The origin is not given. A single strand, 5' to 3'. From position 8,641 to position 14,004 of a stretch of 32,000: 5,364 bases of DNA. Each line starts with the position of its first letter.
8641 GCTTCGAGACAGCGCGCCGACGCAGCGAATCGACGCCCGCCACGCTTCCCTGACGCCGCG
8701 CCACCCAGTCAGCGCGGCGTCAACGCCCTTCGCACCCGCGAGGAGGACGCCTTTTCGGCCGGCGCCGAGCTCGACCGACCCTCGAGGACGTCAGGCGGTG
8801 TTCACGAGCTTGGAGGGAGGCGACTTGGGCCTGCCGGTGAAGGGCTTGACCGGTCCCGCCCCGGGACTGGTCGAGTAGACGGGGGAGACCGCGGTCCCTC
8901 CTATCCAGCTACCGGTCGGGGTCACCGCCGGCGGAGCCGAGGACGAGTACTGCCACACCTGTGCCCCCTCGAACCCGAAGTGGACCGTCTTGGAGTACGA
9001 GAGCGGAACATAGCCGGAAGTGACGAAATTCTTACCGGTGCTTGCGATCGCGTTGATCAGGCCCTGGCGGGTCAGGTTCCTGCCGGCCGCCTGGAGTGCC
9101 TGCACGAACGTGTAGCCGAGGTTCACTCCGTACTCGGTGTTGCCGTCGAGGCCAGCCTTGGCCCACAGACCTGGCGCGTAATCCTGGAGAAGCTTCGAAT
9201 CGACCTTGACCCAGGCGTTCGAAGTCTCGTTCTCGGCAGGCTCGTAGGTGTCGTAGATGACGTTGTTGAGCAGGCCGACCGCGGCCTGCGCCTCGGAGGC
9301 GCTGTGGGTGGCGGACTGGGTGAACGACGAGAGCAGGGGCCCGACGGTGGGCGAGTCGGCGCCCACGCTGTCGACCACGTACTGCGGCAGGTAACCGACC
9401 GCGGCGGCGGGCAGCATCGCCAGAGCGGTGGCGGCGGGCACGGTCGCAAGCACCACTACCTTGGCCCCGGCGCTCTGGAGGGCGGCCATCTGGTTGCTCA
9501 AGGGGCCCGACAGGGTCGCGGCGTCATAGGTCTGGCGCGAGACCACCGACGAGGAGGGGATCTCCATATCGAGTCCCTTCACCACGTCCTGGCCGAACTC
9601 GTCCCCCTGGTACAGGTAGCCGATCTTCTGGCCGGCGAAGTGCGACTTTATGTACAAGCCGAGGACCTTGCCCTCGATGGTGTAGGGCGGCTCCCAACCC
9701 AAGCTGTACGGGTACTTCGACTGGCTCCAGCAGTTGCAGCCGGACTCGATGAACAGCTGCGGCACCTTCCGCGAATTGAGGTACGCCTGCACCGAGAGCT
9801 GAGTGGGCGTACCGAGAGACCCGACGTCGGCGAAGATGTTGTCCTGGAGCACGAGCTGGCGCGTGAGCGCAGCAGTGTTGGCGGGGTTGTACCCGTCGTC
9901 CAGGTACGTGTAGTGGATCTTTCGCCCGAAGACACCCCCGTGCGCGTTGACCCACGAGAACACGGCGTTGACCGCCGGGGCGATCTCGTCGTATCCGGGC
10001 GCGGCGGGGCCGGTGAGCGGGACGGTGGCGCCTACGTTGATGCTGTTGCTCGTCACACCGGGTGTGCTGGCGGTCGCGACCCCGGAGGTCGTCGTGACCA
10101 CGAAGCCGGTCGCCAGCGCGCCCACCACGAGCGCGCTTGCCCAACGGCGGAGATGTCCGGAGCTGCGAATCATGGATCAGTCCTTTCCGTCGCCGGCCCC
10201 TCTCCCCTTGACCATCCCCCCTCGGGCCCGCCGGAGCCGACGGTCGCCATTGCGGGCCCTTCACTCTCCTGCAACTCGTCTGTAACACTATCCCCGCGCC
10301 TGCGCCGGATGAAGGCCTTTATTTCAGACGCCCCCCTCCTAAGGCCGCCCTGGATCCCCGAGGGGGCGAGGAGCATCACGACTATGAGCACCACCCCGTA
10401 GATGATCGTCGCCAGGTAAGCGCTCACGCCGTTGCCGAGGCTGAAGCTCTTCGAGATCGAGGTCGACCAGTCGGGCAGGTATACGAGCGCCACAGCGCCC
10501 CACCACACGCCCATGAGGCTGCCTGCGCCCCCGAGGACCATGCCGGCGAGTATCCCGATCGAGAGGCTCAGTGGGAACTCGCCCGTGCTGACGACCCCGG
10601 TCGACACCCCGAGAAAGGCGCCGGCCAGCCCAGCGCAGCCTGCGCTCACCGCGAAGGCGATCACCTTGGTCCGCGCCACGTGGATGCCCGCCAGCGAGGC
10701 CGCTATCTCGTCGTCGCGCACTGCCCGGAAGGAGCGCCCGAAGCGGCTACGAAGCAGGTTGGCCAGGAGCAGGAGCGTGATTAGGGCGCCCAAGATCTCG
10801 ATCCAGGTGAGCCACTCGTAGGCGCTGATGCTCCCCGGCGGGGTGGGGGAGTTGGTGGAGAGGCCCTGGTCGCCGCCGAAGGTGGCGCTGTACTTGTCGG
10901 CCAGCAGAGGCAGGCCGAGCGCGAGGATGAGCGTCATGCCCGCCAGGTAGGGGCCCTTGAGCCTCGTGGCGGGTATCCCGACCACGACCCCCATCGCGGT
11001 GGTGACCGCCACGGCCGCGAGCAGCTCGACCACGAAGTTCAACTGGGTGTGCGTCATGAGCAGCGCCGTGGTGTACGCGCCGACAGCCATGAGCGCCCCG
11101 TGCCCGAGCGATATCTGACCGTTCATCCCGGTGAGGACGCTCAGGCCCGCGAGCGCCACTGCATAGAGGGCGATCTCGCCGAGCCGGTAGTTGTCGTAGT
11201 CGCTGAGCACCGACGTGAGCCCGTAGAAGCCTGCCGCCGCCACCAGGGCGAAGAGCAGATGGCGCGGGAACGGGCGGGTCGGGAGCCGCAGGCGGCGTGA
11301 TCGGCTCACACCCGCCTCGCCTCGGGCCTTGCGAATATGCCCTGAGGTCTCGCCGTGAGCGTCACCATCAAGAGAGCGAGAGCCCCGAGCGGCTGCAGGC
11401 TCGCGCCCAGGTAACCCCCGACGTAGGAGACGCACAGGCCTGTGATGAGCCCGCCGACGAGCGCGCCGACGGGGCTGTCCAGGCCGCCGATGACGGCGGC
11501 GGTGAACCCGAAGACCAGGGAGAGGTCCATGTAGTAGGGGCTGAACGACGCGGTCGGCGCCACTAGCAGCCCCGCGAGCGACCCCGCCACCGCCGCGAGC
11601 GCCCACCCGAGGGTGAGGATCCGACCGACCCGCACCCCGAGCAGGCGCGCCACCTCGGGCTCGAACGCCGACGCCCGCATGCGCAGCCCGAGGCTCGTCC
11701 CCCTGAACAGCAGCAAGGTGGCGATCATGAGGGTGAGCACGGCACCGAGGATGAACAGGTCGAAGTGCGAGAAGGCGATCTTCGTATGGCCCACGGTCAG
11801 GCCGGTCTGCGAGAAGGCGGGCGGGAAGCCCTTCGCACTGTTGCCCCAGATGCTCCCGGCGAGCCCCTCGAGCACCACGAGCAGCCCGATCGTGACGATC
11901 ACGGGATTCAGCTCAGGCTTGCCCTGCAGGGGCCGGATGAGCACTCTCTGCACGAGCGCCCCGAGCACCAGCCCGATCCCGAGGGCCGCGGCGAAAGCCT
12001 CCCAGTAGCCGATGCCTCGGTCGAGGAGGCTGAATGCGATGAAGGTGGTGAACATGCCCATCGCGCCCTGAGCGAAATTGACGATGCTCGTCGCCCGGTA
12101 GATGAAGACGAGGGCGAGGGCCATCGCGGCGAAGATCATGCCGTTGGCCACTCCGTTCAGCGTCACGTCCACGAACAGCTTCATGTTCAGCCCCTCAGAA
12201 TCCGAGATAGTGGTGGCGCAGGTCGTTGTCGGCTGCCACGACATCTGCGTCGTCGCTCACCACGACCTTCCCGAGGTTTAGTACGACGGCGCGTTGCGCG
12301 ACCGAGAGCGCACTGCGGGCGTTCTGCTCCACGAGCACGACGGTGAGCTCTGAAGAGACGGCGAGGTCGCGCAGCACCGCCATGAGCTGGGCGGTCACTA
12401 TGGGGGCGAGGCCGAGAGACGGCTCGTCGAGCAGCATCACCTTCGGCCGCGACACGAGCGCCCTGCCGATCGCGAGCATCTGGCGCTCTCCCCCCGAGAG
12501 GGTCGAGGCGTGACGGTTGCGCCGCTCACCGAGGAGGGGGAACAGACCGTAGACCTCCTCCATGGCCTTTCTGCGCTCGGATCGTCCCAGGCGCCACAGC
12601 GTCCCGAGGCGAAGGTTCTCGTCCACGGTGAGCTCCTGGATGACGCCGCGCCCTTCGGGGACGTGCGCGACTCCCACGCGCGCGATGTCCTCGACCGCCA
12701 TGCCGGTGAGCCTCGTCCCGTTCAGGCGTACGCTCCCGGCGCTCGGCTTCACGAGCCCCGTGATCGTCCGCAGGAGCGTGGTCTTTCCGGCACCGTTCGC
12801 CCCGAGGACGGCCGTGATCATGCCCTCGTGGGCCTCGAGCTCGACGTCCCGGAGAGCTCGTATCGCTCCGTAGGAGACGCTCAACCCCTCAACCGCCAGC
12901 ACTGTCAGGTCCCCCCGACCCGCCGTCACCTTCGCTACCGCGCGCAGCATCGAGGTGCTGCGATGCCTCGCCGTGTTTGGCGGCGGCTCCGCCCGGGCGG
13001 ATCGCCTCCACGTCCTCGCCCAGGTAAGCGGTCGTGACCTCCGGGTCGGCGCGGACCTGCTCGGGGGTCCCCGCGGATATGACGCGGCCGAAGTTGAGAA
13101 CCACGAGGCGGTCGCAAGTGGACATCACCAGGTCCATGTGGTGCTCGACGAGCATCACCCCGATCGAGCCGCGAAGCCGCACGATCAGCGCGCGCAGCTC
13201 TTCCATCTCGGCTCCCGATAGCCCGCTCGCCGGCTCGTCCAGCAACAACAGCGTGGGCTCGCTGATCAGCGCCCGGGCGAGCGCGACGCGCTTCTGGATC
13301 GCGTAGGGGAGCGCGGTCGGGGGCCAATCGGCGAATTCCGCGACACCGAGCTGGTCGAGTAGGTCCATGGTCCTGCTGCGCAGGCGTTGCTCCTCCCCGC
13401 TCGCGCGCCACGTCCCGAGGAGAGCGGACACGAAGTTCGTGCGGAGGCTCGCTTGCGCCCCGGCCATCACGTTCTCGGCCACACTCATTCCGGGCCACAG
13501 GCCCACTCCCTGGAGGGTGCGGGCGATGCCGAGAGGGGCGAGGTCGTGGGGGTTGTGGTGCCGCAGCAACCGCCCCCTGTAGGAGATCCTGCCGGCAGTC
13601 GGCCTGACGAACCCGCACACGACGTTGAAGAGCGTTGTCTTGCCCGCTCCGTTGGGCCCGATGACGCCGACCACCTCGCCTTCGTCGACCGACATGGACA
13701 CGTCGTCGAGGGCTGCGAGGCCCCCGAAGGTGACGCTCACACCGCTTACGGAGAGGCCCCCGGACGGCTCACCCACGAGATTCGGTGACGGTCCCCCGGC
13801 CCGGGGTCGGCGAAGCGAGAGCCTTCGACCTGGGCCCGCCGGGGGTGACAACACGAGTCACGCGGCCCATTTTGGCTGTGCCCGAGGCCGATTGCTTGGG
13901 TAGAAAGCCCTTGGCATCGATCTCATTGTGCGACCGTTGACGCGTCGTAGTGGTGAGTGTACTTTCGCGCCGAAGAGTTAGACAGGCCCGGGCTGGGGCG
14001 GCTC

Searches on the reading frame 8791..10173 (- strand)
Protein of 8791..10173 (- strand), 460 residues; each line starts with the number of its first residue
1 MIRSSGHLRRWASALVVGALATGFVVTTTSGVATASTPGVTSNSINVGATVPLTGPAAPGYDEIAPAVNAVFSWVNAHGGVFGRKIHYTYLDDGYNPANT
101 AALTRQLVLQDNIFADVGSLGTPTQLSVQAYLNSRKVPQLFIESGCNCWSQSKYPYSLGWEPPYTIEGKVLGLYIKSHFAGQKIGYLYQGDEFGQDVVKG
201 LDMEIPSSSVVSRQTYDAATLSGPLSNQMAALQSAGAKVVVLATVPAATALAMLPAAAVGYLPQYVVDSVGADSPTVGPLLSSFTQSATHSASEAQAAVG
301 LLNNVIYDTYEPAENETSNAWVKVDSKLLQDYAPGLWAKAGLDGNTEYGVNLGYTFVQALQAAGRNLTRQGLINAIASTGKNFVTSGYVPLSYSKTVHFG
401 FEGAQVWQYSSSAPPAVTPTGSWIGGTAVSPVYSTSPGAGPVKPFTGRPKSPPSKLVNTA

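Call 90: search_protein_families(library=pfam, proteins=[window:8791-10173:-], max_evalue=0.0001)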
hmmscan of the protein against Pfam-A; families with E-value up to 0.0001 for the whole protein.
window:8791-10173:- (460 aa): 1 family
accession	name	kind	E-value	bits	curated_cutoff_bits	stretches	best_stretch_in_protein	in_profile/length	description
PF13458.12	Peripla_BP_6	-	7.3e-38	131.5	31.7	1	44-394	1-323/343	Periplasmic binding protein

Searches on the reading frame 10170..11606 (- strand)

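Call 90: search_protein_families(library=pfam, proteins=[window:10170-11606:-], max_evalue=0.0001)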
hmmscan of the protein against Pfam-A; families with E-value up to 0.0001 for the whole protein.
window:10170-11606:- (478 aa): 1 family
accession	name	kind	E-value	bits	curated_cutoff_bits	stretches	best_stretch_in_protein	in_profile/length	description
PF02653.21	BPD_transp_2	-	2.2e-38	132.4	26.8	1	145-411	9-269/269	Branched-chain amino acid transport system / permease component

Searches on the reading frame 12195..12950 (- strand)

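Call 90: search_protein_families(library=pfam, proteins=[window:12195-12950:-], max_evalue=0.0001)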
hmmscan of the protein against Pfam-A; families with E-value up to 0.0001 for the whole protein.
window:12195-12950:- (251 aa): 2 families
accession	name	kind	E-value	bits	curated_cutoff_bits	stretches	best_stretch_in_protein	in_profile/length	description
PF00005.33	ABC_tran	-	2.8e-31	109.4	25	1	33-178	1-136/137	ABC transporter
PF13304.12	AAA_21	-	1.1e-08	35.9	27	0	45-66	1-22/304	AAA domain, putative AbiEii toxin, Type IV TA system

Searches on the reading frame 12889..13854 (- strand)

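Call 90: search_protein_families(library=pfam, proteins=[window:12889-13854:-], max_evalue=0.0001)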
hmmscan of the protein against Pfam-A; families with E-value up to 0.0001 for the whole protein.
window:12889-13854:- (321 aa): 3 families
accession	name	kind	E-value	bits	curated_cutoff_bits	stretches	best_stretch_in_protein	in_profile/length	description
PF00005.33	ABC_tran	-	6.4e-28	98.5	25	1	49-209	1-136/137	ABC transporter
PF12399.14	BCA_ABC_TP_C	-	2.5e-09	37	25.5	1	257-282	1-26/27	Branched-chain amino acid ATP-binding cassette transporter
PF13304.12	AAA_21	-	4.9e-05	24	27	0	62-78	2-18/304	AAA domain, putative AbiEii toxin, Type IV TA system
